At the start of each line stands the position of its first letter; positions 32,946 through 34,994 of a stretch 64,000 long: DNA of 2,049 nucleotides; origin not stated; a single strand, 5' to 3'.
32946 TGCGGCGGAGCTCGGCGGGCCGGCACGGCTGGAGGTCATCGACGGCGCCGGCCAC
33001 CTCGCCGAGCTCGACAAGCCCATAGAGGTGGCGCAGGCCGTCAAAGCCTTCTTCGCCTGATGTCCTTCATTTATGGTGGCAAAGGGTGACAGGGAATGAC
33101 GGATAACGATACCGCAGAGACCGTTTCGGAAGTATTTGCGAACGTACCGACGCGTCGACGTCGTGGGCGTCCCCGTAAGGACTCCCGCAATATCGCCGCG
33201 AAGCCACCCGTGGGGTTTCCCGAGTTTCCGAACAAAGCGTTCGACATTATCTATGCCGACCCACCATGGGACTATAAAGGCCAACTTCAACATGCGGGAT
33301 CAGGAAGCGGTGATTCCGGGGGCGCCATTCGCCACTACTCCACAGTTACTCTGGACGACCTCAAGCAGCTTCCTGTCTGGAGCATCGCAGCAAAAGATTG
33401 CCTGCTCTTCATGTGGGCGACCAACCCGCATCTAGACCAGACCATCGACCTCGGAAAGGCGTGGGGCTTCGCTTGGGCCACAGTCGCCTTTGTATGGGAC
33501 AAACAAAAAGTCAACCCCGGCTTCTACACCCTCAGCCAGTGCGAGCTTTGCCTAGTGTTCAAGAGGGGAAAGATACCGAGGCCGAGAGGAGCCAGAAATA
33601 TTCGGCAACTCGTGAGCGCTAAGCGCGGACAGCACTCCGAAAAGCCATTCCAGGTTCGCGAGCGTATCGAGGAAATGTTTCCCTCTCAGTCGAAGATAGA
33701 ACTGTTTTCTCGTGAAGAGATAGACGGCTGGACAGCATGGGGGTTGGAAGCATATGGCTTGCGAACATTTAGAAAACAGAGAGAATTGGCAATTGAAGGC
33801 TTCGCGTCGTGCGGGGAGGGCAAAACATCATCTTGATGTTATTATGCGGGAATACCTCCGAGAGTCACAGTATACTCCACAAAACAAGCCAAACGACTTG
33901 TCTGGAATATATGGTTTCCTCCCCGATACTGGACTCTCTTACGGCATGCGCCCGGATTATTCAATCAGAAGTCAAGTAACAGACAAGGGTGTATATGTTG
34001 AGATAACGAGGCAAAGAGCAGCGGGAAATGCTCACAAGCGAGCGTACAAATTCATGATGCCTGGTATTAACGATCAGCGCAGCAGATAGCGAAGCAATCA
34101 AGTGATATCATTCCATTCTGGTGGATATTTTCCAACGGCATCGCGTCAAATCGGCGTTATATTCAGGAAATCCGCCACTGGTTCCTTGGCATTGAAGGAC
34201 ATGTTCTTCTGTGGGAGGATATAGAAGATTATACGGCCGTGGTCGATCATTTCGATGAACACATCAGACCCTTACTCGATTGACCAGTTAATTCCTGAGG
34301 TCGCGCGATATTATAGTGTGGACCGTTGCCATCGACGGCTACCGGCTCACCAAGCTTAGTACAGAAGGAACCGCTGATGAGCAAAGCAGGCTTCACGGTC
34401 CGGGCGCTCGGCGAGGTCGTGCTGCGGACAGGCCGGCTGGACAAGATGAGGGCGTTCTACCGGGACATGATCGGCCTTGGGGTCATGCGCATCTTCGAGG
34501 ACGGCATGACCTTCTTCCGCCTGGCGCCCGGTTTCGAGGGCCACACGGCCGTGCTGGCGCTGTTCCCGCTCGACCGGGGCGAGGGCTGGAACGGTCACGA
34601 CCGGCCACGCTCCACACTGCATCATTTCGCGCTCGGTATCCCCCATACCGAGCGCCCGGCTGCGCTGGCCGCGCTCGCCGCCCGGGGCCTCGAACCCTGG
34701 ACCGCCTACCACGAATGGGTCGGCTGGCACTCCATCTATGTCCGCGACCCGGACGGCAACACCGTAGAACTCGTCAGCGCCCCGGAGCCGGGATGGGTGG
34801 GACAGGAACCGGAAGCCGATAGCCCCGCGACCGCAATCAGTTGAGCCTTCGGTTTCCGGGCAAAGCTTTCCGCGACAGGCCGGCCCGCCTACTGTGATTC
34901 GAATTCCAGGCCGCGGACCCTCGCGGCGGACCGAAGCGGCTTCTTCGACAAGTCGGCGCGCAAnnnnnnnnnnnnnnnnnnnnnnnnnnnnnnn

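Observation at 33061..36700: Low-GC islet with an orphan MT-A70 DNA methyltransferase next to a GmrSD-like DUF262/DUF1524 nuclease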

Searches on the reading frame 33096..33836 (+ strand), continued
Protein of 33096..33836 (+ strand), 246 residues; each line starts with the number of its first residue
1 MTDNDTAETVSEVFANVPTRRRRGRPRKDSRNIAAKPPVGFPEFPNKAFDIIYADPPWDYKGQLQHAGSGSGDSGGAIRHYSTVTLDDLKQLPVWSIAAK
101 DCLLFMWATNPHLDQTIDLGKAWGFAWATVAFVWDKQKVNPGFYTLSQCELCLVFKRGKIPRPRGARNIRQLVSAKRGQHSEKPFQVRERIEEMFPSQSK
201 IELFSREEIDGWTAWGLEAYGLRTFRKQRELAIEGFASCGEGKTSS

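Call 48: search_dna_similar(query=window:33096-33836:+, collection=phages, mode=protein, max_rows=10)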
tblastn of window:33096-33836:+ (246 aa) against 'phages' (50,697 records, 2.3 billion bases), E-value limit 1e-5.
Records with a match: 468; places in all: 468; records where one place covers at least 80% of the query: 6.
Best place of each record, by identity: <60% 468.
By first word of the organism name: Vibrio 188; Stx2a-converting 62; Escherichia 57; Klebsiella 25; Salmonella 14; Rhodobacter 13; Stx2-converting 9; Erwinia 8; Brevundimonas 7; Gordonia 6; and 40 more.
By host as written in the record: - 215; Rhodobacter capsulatus YW1 11; Vibrio parahaemolyticus 8; Vibrio splendidus 8; Klebsiella pneumoniae 8; Escherichia coli 7; Vibrio alginolyticus 7; Escherichia coli K514 (EHEC) 7; and 125 more.
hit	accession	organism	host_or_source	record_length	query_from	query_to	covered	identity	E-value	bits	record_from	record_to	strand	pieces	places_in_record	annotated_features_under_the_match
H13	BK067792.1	Nitrosopumilaceae spindle-shaped virus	seawater environment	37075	44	216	70%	45.9%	5e-43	160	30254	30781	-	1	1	ORF63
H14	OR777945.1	Phage nd4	-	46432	44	219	72%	42.6%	9e-28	148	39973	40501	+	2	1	MunI-like protein | hypothetical protein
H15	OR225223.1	Sphingomonas phage Carli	Sphingomonas sp. LR55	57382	41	237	80%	37.2%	2e-32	130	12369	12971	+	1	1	hypothetical protein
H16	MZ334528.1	Halorubrum tailed virus 28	Halorubrum sp.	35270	43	219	72%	41.0%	8e-30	122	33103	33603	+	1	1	N6-adenine methyltransferase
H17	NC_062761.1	Halorubrum tailed virus 28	Halorubrum sp.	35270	43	219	72%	41.0%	8e-30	122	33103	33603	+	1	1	DNA methyltransferase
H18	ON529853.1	Brevundimonas phage vB_BpoS-Bambus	Brevundimonas pondensis LVF1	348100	3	219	88%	33.3%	2e-27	115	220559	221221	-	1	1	DNA methylase | ribonucleoside-diphosphate reductase I subunit alpha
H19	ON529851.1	Brevundimonas phage vB_BpoS-Marchewka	Brevundimonas pondensis LVF1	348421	3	219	88%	33.3%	2e-27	115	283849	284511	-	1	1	DNA methylase | ribonucleoside-diphosphate reductase I subunit alpha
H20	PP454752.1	Klebsiella phage vB_KpS_GP-1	Klebsiella pneumoniae EuSCAPE_IT395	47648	47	219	70%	41.7%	3e-29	120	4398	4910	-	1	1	DNA methyltransferase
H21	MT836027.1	Bacteriophage sp.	human fecal samples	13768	46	219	71%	39.8%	6e-31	125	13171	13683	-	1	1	record has no annotation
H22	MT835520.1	Bacteriophage sp.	human fecal samples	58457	46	221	72%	38.3%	2e-33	132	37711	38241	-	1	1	record has no annotation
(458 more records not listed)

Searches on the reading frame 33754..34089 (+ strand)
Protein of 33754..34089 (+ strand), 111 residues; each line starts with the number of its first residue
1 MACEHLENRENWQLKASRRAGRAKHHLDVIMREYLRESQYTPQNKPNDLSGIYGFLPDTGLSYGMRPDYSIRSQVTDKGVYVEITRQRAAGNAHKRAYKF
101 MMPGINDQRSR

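Call 3: search_protein_families(library=pfam, proteins=[window:33754-34089:+], max_evalue=0.01)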
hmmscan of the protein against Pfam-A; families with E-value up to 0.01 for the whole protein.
window:33754-34089:+ (111 aa): 1 family
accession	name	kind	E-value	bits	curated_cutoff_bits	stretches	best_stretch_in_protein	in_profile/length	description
PF11407.14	RestrictionMunI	-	3.1e-07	30.8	25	1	9-106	8-128/193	Type II restriction enzyme MunI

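Call 4: search_protein_families(library=padloc, proteins=[window:33754-34089:+], max_evalue=0.01)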
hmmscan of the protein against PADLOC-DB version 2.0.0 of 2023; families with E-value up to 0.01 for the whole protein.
window:33754-34089:+ (111 aa): 2 families
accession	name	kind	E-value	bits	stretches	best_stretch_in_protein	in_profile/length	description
PDLC03520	REase_II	-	1.3e-05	23.2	1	4-105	4-130/202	Type II restriction enzyme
PDLC03567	REase_II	-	0.00066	17.6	1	60-100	55-95/178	Type II restriction enzyme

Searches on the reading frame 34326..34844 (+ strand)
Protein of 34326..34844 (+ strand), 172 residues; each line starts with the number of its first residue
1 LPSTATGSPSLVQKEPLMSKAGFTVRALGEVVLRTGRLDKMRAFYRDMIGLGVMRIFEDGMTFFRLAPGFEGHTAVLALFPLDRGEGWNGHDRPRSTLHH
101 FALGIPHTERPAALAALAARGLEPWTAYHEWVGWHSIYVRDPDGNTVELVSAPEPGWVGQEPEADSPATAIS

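Call 3: search_protein_families(library=pfam, proteins=[window:34326-34844:+], max_evalue=0.01)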
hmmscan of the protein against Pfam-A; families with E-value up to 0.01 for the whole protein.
window:34326-34844:+ (172 aa): 2 families
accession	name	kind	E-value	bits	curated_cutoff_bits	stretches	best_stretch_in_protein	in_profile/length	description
PF00903.31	Glyoxalase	-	5.6e-09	36.9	20.6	1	28-149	2-121/121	Glyoxalase/Bleomycin resistance protein/Dioxygenase superfamily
PF18029.7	Glyoxalase_6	-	0.00079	20.5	23.6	1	31-149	2-105/106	Glyoxalase-like domain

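Call 4: search_protein_families(library=padloc, proteins=[window:34326-34844:+], max_evalue=0.01)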
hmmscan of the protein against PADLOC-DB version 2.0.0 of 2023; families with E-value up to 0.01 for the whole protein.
window:34326-34844:+ (172 aa): 0 families
